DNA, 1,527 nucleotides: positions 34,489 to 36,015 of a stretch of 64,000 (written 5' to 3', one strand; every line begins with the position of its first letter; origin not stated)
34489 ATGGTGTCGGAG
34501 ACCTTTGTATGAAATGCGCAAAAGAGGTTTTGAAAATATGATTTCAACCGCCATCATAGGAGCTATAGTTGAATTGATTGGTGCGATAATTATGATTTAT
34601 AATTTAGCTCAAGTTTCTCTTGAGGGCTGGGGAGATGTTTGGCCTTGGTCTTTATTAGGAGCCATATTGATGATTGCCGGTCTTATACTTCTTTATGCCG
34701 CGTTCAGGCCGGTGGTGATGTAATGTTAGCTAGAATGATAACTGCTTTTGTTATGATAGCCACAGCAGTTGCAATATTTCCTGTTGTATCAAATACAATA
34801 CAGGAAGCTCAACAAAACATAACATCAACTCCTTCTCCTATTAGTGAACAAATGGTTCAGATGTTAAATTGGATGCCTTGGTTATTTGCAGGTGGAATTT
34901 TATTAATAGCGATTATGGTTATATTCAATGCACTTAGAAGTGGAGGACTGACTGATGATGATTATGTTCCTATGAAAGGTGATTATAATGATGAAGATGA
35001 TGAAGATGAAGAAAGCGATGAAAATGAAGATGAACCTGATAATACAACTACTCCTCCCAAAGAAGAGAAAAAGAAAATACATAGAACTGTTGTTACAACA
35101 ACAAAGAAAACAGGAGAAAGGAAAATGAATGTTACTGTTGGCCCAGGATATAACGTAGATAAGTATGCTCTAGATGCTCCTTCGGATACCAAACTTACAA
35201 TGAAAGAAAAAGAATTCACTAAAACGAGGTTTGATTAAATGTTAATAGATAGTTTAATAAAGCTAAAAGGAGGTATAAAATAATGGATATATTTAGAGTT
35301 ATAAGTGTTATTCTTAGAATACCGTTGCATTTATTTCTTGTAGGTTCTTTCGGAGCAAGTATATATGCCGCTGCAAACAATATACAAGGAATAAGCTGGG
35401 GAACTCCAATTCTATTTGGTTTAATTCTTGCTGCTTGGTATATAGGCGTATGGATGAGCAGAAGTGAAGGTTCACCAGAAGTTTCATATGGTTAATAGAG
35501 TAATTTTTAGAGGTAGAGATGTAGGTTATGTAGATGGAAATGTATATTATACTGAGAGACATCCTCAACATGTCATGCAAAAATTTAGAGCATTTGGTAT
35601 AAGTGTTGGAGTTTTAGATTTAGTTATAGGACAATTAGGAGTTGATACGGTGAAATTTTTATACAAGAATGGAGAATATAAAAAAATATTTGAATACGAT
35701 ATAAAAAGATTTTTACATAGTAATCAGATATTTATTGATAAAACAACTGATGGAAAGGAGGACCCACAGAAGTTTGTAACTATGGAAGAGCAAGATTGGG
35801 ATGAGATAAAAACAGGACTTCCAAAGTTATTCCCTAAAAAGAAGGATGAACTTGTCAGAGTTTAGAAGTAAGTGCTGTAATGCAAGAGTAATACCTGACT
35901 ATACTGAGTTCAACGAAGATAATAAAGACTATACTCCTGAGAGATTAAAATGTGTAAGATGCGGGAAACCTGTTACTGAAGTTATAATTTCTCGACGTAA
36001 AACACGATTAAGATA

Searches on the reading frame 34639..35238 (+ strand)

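Call 14: search_protein_families(library=pfam, proteins=[window:34639-35238:+], max_evalue=0.01)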
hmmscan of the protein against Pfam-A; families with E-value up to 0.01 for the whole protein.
window:34639-35238:+ (199 aa): 1 family
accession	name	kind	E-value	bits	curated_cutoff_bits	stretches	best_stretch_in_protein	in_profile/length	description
PF04143.19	Sulf_transp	-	0.00077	19.5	27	1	29-104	86-157/310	Sulphur transport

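Call 15: search_protein_families(library=phrogs, proteins=[window:34639-35238:+], max_evalue=0.01)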
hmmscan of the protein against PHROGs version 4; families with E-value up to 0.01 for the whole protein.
window:34639-35238:+ (199 aa): 0 families

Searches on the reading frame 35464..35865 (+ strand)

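Call 89: search_protein_families(library=phrogs, proteins=[window:35464-35865:+], max_evalue=0.01)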
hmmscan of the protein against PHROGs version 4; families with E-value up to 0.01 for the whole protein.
window:35464-35865:+ (133 aa): 1 family
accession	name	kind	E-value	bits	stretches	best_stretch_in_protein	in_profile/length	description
phrog_13033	-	unknown function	4.1e-07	31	1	24-109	38-130/146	-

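Call 90: search_protein_families(library=pfam, proteins=[window:35464-35865:+], max_evalue=0.01)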
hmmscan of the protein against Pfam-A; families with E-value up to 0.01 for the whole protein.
window:35464-35865:+ (133 aa): 0 families
